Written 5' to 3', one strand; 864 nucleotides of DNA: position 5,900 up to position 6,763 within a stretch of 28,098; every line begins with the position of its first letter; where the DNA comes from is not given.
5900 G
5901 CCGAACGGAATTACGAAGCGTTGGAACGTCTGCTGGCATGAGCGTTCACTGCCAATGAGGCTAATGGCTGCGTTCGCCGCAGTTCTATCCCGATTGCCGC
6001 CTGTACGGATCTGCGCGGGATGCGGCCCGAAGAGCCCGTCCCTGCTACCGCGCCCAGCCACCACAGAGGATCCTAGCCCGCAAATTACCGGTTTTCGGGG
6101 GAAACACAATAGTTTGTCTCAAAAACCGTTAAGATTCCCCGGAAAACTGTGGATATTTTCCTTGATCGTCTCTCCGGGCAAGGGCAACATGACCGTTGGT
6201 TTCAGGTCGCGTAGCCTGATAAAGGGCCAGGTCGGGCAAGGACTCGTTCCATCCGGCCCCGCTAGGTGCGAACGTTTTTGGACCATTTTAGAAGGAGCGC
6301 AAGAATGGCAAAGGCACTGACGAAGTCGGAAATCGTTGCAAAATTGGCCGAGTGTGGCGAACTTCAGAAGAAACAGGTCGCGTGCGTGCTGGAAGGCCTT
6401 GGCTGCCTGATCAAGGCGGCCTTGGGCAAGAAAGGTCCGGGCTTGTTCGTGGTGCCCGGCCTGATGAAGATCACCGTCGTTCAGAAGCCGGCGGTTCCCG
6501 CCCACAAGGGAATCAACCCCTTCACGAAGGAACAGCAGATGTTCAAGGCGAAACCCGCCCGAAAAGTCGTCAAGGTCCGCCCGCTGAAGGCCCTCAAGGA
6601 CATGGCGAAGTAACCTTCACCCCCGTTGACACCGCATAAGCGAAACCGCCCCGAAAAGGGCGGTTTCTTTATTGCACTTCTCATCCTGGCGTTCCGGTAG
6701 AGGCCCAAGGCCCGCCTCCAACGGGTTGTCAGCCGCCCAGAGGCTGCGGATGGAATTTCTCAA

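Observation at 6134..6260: Duplicated ~127-bp promoter plus structured RNA leader with an invariant 23-nt core (candidate new riboswitch or cis-regulatory RNA)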

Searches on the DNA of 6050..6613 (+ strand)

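Call 7: search_rna_families(source=window, start=6050, end=6320, threshold=evalue, max_evalue=10, show_alignments=2)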
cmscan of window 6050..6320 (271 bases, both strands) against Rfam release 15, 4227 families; matches with E-value up to 10: 1.
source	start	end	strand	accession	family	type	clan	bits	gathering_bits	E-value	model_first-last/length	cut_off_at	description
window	6082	6155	-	RF03583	MIR781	Gene; miRNA;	-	14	88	8.8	1-94/94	no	MIR781 microRNA precursor family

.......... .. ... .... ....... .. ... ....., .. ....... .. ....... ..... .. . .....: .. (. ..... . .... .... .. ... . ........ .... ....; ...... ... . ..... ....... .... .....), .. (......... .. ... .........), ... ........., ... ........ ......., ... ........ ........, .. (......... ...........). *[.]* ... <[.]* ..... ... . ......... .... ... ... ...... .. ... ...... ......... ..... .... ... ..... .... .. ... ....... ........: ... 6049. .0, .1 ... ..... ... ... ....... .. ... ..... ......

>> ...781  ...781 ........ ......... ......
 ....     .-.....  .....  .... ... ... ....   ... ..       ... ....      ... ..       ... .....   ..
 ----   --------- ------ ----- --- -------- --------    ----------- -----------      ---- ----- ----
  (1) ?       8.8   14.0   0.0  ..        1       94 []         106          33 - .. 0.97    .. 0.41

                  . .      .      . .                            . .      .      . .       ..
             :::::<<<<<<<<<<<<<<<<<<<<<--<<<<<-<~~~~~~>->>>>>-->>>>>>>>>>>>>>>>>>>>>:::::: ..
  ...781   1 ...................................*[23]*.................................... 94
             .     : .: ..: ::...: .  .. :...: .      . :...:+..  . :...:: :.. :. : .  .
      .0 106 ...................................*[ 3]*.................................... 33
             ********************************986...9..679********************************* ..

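Call 48: build_rna_model(alignment_id=A8, structure=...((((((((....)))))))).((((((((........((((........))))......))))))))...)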
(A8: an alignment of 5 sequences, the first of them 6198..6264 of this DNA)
Model R1 built from alignment A8 (5 sequences, 73 columns); structure: as given.
model positions 68; base pairs 20; branch points 1; effective number of sequences 2.78; information 0.827 bits per position. Calibrated on 0.2 Mb of random sequence (short: E-values are rough).
structure used (alignment columns):
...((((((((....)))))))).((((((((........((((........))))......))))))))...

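Call 49: search_with_rna_model(model_id=R1, sources=[window, L002, L009, L010, L011, L012, L013, L014, L015, L016, L017, L018, L019], max_evalue=10, make_alignment=true, show_alignments=0)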
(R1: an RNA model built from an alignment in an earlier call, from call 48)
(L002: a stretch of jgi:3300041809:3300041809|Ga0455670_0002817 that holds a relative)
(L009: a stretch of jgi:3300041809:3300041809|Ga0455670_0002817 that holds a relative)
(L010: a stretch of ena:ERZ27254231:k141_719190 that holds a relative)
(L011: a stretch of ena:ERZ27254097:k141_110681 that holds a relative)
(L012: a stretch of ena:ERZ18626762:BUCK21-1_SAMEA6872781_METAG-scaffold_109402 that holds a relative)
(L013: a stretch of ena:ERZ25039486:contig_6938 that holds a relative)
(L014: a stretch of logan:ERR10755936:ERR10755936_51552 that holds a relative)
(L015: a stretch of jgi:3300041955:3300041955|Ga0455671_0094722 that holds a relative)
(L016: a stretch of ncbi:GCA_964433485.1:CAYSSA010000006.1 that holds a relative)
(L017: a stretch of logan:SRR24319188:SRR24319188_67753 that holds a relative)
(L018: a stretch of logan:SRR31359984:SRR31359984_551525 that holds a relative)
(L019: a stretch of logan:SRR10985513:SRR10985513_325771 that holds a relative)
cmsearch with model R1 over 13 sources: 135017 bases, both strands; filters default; matches with E-value up to 10: 11.
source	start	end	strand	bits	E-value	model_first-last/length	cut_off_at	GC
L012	911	977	+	82.4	2.9e-18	1-68/68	no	0.6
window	26124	26190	+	77.3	5.2e-17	1-68/68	no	0.58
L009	9801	9867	+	77.3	5.2e-17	1-68/68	no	0.58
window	6198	6264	+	75.9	1.1e-16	1-68/68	no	0.63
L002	9894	9960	+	75.9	1.1e-16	1-68/68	no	0.63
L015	3962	4027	+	74.4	2.7e-16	1-68/68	no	0.64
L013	3898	3969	+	69.1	5.6e-15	1-68/68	no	0.65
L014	389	460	+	69.1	5.6e-15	1-68/68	no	0.65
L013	706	755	+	13.4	0.29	1-68/68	no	0.58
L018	814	884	+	12.7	0.42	1-68/68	no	0.61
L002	3005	3040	-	9.9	2.1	26-65/68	no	0.78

Alignment A9: 11 matches aligned to the model, 89 columns, each read 5' to 3' on its own strand. Consensus structure (alignment columns), stored with it:
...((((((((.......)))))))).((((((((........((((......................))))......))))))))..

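Call 53: search_with_rna_model(model_id=R1, sources=[L020, L021, L022], max_evalue=10, show_alignments=2)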
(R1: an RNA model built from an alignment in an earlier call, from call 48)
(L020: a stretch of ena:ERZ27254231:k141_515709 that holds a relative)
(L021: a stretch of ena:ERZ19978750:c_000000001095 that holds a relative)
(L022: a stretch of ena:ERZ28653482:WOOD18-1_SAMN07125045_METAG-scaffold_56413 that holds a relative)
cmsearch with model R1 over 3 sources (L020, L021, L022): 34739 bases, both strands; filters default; matches with E-value up to 10: 0.
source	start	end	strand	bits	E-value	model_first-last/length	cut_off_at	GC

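Call 74: search_rna_families(sources=[L012, L015, L017, L018, L014], threshold=gathering)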
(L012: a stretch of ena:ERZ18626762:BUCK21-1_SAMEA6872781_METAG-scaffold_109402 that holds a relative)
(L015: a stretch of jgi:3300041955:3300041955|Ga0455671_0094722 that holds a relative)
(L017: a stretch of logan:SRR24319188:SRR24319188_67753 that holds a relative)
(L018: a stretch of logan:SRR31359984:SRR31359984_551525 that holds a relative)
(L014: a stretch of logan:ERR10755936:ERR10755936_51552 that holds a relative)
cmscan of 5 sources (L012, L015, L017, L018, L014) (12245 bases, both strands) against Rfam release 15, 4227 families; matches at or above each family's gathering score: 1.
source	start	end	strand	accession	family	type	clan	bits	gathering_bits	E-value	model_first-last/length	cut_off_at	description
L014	4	90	-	RF00005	tRNA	Gene; tRNA;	CL00001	46.1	29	2.2e-07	1-71/71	no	tRNA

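Call 81: search_with_rna_model(model_id=R1, sources=[window, L012, L013, L015, L017, L018], max_evalue=1, filters=off, make_alignment=true)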
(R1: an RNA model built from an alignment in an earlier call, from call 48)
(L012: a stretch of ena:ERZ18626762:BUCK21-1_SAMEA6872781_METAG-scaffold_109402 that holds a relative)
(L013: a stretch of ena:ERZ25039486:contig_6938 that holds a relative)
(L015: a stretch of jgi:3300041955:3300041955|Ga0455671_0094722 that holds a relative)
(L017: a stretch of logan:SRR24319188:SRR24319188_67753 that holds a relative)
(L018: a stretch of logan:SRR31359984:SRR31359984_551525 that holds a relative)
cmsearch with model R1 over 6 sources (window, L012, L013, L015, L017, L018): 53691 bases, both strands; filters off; matches with E-value up to 1: 10.
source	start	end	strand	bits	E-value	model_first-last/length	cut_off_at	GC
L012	911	977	+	82.3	1.2e-18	1-68/68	no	0.6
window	26124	26190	+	77.3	2.1e-17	1-68/68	no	0.58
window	6198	6264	+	75.9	4.5e-17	1-68/68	no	0.63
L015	3962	4027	+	74.4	1.1e-16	1-68/68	no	0.64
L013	3898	3969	+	69.1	2.2e-15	1-68/68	no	0.65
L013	6047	6120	+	17.6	0.011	1-68/68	no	0.74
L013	706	755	+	13.4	0.11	1-68/68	no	0.58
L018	814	884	+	12.7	0.17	1-68/68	no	0.61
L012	1422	1456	-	11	0.45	1-68/68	no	0.77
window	15275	15350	+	9.9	0.83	1-68/68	no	0.66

Alignment A11: 10 matches aligned to the model, 99 columns, each read 5' to 3' on its own strand. Consensus structure (alignment columns), stored with it:
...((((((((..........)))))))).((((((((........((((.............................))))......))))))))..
